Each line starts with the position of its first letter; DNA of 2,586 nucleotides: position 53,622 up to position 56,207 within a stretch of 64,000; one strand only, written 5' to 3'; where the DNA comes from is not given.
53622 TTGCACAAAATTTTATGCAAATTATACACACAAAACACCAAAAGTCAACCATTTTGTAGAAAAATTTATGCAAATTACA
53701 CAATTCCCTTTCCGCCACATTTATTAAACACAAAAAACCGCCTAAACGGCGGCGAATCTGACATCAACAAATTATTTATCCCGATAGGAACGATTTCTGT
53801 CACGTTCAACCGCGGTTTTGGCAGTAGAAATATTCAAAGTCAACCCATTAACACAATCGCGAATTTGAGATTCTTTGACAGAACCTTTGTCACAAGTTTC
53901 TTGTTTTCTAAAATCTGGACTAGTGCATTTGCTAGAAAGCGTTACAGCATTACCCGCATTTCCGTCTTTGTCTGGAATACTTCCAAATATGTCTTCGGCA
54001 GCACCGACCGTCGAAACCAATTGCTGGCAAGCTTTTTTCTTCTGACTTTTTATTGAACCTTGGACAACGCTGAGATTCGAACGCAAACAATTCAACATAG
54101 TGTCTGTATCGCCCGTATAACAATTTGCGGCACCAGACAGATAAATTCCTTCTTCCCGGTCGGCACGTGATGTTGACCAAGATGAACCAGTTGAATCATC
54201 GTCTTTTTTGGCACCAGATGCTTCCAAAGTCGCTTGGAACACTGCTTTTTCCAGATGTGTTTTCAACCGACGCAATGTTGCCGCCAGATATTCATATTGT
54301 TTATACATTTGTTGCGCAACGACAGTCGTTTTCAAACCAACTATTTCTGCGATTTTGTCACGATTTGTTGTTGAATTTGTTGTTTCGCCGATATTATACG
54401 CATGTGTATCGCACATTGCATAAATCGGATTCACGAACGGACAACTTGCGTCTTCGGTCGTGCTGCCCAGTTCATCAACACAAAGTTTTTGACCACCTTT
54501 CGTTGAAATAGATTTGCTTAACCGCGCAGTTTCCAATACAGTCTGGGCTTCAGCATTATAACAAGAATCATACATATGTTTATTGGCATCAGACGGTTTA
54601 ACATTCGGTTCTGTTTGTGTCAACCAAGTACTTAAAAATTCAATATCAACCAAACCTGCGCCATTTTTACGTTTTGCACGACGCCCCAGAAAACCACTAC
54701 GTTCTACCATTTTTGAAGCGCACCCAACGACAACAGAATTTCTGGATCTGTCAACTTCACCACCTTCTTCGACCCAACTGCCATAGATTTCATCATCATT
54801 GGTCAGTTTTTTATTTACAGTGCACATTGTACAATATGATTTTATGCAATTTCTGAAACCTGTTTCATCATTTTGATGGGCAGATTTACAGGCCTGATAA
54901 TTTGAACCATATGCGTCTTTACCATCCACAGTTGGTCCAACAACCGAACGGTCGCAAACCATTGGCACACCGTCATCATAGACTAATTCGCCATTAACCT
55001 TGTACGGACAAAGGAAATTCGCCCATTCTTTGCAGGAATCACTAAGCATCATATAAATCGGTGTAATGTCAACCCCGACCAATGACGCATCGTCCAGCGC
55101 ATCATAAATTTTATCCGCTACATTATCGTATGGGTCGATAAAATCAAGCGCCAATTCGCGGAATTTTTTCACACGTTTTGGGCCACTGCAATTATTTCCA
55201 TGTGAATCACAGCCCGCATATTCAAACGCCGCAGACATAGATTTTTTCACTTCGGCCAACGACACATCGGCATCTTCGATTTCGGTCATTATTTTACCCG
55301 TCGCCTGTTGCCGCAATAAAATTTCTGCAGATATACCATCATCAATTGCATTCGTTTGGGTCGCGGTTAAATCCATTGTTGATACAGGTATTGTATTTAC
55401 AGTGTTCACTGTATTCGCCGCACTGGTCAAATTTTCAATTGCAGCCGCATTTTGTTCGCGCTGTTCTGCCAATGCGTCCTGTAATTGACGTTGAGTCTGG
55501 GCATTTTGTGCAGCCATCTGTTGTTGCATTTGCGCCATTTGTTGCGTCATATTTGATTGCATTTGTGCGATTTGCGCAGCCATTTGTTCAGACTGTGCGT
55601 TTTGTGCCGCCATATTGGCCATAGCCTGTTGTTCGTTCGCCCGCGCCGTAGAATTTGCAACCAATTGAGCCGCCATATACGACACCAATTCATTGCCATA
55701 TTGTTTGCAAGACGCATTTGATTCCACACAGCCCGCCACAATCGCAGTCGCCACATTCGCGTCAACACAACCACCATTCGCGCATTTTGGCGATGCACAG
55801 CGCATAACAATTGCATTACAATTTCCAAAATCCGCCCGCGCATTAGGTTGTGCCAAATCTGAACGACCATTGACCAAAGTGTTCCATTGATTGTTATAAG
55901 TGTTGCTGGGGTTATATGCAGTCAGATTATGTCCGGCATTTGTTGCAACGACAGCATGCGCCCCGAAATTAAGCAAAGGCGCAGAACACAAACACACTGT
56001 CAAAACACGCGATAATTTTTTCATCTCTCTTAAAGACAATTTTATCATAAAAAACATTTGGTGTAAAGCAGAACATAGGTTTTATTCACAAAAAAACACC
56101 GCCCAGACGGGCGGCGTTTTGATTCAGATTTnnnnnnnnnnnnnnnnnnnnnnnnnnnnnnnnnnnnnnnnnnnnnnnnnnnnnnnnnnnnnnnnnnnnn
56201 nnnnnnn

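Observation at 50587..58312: Three similar-sized paralogous Cys-rich secreted proteins bracketing rplU-rpmA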

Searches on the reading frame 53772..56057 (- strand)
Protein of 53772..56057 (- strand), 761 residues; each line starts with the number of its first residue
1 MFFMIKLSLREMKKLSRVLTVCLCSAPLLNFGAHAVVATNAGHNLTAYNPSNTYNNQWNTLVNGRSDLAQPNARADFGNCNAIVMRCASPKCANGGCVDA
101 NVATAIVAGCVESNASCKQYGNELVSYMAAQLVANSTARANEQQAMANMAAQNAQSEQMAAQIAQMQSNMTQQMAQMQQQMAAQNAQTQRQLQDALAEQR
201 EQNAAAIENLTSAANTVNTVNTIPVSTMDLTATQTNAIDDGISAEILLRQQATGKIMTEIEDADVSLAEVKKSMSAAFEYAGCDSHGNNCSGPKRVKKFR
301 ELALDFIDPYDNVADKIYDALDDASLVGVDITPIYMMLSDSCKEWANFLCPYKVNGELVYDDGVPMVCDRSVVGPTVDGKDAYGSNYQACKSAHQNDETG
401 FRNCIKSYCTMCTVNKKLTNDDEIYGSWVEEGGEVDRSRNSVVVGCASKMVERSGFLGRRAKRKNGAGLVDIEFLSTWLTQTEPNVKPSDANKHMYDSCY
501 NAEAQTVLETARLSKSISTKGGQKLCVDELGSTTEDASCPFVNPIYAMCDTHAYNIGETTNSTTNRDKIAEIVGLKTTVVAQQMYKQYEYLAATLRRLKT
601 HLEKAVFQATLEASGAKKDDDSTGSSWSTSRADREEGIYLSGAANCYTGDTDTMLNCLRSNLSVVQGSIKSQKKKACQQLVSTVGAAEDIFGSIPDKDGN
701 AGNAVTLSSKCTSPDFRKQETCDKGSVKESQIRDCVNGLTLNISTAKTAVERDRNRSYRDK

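Call 3: search_protein_families(library=pfam, proteins=[window:53772-56057:-], max_evalue=1)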
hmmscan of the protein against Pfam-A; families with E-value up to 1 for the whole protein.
window:53772-56057:- (761 aa): 2 families
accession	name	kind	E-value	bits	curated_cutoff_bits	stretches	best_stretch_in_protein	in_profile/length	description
PF03153.18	TFIIA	-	0.00065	20.2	36.2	1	109-257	132-289/415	Transcription factor IIA, alpha/beta subunit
PF13462.12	Thioredoxin_4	-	0.22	12.1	23.2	1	125-225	48-142/165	Thioredoxin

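Call 4: search_protein_families(library=ncbifam, proteins=[window:53772-56057:-], max_evalue=1)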
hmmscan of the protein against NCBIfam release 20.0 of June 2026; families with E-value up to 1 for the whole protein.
window:53772-56057:- (761 aa): 2 families
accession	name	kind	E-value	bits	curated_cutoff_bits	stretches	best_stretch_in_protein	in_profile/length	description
NF033885.1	conj_TraP_IncI1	equivalog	0.54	9.9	135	1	132-218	27-113/217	conjugal transfer protein TraP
NF043060.1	MAP_0585_fam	equivalog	0.59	10.1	170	0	101-204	23-129/319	MAP_0585 family protein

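Call 10: find_homologous_proteins(query=window:53772-56057:-, max_evalue=0.001)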
Query window:53772-56057:- (761 aa): 871 proteins with E <= 0.001 among 8000 candidates; the best 120 are listed.
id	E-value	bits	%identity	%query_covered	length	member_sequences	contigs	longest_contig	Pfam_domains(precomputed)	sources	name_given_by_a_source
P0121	0.0e+0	1697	100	100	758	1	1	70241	-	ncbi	-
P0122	0.0e+0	1522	89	100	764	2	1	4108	-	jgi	jgi:hypothetical protein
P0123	0.0e+0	1152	69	99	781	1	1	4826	-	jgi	jgi:hypothetical protein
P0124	0.0e+0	1152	70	100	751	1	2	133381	-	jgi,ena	-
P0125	1.4e-281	954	57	98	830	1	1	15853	-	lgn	-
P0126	9.2e-269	912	58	98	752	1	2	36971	-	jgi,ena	-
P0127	3.4e-268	910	59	98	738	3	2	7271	-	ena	-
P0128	1.1e-249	849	53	98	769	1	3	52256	PF03153.19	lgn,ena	-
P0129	1.0e-195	670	45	69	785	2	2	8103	-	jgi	-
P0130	1.1e-195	670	46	98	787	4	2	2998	-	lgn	-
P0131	1.4e-195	670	50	88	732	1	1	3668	-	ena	-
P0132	9.3e-192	657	50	89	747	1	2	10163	-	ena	-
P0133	1.2e-191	657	49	90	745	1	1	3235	-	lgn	-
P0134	3.7e-191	655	48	89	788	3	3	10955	-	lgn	-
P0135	4.3e-191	655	44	98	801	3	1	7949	-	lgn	-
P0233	8.8e-171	588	43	98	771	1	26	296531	-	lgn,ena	-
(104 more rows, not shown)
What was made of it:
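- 53772..56024 (-): P2 gene (750 aa from the conserved start; the longest ORF reaches 56057): exported, 26 mature Cys. Family A2. Not detectably homologous to P1 or P3. 871 homologous clusters at 38-91% identity (call 10).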

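Call 25: search_solved_structures(query=A2, max_evalue=1)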
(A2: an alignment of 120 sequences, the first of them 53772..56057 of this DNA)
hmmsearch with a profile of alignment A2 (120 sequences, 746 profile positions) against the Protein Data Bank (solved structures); distinct sequences matched with E-value up to 1: 2.
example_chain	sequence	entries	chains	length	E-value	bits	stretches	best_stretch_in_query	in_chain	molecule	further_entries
8pz1_F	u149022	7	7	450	0.69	11.1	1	128-198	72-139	Chaperone SurA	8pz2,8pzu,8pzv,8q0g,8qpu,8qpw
6xyw_Bq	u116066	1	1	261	0.97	10.6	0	160-223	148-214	F10K1.8 protein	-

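Call 89: search_protein_families(library=phrogs, proteins=[window:53772-56024:-], max_evalue=0.01)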
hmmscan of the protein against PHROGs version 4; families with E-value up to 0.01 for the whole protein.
window:53772-56024:- (750 aa): 0 families

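Call 90: search_protein_families(library=padloc, proteins=[window:53772-56024:-], max_evalue=0.01)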
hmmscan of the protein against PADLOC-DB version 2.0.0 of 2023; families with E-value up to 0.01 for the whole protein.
window:53772-56024:- (750 aa): 1 family
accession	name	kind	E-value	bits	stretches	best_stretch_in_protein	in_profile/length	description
PDLC00504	JetC1|JetC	-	0.0089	12.1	0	110-253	281-423/1144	DUF3584 domain; MukB-like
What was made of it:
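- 55383..55685 (-): P2 Q/A/M-rich low-complexity segment (residues about 125-225). It gives only spurious weak hits (TFIIA in call 3; JetC in call 90).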

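Call 93: find_encoding_contigs(protein=P0121, flank=10000, max_places=2)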
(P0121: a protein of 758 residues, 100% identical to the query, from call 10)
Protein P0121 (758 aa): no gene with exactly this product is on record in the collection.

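Call 94: find_encoding_contigs(protein=P0233, flank=10000, max_places=2)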
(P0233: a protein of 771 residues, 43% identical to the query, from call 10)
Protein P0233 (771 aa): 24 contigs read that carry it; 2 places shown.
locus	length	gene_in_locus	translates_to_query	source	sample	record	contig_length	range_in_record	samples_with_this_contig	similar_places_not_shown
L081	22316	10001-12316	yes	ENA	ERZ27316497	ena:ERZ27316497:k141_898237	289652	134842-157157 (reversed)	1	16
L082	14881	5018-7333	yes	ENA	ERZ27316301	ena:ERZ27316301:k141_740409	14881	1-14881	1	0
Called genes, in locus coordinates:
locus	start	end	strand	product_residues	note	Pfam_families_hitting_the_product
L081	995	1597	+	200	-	-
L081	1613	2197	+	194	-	-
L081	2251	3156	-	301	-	-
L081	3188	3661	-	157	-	PF01988:VIT1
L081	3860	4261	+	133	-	-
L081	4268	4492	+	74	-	-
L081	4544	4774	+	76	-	-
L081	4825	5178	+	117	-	-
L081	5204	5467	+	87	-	-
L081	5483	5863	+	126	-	-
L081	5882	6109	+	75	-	-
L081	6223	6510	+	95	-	-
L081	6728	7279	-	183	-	PF09411:PagL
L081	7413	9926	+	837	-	-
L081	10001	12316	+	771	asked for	-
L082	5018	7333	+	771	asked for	-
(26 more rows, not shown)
